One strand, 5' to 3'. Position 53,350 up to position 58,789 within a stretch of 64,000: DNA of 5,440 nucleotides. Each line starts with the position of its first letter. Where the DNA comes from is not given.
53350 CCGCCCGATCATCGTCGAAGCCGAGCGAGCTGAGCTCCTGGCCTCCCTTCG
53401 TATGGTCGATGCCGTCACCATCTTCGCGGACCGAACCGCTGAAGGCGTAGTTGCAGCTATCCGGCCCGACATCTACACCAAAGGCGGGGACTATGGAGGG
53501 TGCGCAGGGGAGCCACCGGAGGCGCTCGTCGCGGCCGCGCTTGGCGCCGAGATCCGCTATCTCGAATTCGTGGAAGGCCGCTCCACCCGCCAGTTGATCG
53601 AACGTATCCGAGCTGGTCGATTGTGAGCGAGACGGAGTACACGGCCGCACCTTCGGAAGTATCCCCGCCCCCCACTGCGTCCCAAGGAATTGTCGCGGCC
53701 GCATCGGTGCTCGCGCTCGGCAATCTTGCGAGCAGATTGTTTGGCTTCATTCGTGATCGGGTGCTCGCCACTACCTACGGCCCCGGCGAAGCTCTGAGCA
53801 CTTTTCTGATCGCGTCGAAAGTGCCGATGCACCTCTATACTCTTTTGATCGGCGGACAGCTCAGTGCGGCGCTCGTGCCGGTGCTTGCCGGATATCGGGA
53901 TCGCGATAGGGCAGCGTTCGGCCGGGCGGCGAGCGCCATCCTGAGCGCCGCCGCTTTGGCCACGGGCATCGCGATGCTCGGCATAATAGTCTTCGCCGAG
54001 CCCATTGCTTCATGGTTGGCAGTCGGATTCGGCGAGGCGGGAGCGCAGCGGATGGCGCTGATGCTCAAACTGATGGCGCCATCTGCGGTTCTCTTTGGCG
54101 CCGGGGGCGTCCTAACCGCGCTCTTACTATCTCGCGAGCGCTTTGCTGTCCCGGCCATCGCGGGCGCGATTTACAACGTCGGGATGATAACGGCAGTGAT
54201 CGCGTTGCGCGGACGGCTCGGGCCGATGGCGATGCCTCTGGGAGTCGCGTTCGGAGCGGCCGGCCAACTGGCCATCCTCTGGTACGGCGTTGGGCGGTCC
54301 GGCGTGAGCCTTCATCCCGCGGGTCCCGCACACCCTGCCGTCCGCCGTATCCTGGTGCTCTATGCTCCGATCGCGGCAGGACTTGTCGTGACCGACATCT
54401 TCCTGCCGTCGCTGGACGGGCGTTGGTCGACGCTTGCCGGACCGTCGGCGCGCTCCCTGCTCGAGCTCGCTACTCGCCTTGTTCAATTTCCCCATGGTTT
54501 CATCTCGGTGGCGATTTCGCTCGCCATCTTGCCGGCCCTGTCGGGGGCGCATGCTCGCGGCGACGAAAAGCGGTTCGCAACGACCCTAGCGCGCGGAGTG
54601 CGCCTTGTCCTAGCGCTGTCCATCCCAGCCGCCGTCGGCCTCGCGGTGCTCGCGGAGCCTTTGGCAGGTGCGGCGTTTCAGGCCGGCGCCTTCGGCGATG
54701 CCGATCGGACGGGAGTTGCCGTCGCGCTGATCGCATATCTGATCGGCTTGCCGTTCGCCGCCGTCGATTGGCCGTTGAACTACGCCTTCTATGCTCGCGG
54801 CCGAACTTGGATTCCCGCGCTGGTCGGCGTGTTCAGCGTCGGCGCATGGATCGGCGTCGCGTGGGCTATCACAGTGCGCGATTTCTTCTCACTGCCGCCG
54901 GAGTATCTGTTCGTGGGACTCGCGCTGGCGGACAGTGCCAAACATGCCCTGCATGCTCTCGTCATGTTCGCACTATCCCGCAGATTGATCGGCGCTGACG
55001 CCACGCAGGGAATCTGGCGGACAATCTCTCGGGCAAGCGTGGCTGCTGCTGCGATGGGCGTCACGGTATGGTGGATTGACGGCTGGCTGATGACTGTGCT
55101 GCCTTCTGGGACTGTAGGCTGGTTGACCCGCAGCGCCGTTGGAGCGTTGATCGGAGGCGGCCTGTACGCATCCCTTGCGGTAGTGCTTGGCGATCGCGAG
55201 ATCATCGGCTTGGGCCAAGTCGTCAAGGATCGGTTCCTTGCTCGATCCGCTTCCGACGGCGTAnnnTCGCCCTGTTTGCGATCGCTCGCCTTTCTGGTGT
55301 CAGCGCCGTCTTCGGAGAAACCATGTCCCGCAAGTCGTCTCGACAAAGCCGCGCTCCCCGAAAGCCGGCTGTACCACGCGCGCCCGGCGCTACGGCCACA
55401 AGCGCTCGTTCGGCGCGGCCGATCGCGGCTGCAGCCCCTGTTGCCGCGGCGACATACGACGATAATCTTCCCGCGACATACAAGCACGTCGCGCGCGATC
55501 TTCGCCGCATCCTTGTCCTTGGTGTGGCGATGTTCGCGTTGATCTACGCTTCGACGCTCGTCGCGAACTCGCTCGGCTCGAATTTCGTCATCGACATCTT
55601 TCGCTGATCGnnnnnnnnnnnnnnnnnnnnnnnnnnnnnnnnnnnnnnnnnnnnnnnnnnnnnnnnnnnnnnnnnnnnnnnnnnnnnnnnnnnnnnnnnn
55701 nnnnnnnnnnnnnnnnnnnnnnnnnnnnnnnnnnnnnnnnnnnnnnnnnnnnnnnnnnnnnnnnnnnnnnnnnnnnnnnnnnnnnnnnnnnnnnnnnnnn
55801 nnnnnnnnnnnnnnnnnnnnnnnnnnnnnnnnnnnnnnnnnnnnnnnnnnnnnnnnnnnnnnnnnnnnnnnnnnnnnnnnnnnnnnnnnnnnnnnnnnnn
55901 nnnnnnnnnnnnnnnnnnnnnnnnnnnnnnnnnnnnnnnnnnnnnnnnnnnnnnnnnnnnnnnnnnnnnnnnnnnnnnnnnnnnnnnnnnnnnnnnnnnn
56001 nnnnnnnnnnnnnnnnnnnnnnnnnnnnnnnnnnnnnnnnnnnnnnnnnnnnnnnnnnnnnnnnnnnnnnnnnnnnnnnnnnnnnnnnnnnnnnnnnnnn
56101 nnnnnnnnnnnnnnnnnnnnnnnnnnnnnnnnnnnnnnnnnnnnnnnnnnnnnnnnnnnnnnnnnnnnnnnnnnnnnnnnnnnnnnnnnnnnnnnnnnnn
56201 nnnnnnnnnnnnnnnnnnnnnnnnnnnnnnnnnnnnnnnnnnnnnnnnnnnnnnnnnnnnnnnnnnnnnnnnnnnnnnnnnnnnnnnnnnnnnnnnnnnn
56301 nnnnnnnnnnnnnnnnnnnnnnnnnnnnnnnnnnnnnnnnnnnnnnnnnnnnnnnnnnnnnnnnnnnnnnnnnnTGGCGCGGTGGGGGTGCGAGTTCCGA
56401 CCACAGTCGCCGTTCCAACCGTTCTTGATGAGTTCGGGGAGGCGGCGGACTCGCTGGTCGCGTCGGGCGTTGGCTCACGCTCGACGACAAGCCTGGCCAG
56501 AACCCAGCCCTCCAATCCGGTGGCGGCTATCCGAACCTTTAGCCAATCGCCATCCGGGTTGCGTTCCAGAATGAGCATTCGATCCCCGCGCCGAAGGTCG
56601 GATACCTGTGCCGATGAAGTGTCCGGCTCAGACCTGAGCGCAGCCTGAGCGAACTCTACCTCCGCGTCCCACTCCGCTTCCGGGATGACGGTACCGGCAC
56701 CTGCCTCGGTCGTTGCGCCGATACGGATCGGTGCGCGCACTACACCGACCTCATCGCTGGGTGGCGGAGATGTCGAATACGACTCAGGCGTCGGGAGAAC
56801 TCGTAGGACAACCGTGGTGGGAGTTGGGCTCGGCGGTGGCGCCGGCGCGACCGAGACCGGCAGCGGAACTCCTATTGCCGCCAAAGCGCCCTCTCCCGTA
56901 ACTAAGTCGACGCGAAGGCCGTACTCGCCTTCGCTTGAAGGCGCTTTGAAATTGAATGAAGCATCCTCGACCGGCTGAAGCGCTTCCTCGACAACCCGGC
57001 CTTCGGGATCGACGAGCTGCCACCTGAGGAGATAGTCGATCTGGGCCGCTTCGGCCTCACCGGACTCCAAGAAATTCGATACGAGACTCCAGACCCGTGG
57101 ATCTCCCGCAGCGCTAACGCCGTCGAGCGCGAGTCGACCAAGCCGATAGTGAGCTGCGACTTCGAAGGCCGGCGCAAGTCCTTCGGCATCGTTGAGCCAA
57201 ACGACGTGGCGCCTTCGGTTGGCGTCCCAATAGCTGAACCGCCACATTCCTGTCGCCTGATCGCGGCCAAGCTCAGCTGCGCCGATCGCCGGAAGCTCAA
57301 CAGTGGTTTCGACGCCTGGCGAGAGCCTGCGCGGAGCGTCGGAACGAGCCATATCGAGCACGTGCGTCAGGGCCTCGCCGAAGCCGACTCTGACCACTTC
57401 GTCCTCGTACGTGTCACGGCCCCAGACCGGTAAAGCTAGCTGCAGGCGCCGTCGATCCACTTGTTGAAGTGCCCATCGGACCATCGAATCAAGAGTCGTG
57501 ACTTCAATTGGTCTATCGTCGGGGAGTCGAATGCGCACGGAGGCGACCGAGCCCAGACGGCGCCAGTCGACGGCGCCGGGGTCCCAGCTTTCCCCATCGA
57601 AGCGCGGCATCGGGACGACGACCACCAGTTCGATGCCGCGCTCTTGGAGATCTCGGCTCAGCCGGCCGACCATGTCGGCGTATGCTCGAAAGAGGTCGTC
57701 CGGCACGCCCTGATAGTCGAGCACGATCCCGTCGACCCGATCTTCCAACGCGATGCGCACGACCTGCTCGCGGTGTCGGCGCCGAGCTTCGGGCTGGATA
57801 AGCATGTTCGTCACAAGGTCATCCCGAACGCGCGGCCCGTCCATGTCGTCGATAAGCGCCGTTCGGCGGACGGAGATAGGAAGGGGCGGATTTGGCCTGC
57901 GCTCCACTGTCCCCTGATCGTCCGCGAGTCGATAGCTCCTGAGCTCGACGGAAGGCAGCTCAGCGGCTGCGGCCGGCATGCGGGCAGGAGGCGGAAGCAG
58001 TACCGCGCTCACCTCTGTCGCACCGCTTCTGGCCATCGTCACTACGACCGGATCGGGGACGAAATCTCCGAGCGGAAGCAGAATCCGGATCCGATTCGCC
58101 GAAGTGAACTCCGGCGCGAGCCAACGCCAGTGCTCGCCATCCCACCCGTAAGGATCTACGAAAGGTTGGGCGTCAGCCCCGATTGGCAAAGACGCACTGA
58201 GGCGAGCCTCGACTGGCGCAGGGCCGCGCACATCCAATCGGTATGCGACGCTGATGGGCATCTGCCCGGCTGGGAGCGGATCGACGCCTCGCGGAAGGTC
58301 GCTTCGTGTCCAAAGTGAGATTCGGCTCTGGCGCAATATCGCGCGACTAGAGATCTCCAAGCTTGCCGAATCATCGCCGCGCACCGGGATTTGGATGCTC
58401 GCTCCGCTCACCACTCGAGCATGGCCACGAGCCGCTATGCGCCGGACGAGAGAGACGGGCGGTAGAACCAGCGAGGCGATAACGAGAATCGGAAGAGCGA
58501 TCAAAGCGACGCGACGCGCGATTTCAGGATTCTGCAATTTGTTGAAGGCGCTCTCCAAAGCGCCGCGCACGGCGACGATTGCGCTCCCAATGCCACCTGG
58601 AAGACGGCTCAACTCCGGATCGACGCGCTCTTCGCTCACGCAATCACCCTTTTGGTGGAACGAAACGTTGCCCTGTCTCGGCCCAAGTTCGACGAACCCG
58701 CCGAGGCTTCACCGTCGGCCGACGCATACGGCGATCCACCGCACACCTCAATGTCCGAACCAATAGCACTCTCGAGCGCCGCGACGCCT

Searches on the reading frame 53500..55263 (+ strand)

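Call 24: search_protein_families(library=pfam, proteins=[window:53500-55263:+], max_evalue=0.00001)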
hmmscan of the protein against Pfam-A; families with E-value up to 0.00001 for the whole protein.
window:53500-55263:+ (588 aa): 2 families
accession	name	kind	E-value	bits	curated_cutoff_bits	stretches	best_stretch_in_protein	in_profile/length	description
PF03023.19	MurJ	-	1.1e-60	206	27.4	1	90-529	2-435/451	Lipid II flippase MurJ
PF13440.11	Polysacc_synt_3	-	1.6e-07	31.3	23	0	320-389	213-280/293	Polysaccharide biosynthesis protein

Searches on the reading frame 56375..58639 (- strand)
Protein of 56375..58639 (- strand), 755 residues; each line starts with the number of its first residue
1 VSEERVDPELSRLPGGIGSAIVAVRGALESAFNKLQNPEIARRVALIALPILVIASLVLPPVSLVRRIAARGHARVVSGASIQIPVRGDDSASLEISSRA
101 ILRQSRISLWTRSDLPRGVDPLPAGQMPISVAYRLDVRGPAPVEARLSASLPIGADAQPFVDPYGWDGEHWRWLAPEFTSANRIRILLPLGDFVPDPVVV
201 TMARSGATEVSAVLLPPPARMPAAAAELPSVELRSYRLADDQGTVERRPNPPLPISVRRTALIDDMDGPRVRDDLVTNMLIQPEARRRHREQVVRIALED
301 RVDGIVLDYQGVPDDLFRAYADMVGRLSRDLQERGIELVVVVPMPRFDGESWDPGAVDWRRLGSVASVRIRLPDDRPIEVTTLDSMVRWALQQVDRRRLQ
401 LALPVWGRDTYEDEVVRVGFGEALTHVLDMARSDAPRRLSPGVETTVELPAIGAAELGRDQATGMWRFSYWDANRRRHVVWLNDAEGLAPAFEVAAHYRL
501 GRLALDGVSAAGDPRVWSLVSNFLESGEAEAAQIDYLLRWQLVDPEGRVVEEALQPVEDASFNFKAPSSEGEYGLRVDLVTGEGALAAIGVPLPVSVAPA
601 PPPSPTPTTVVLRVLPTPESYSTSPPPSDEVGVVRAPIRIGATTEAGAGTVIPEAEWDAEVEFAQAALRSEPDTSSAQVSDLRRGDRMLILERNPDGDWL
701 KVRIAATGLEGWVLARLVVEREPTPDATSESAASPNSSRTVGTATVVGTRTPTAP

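Call 24: search_protein_families(library=pfam, proteins=[window:56375-58639:-], max_evalue=0.00001)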
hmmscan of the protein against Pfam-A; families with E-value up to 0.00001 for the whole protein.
window:56375-58639:- (755 aa): 2 families
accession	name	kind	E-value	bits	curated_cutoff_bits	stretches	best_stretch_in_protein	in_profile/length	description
PF08239.17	SH3_3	-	5.9e-09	36.4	27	1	666-718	3-53/54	Bacterial SH3 domain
PF18348.7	SH3_16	-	4e-06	27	25.8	1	668-714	1-45/49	Bacterial dipeptidyl-peptidase Sh3 domain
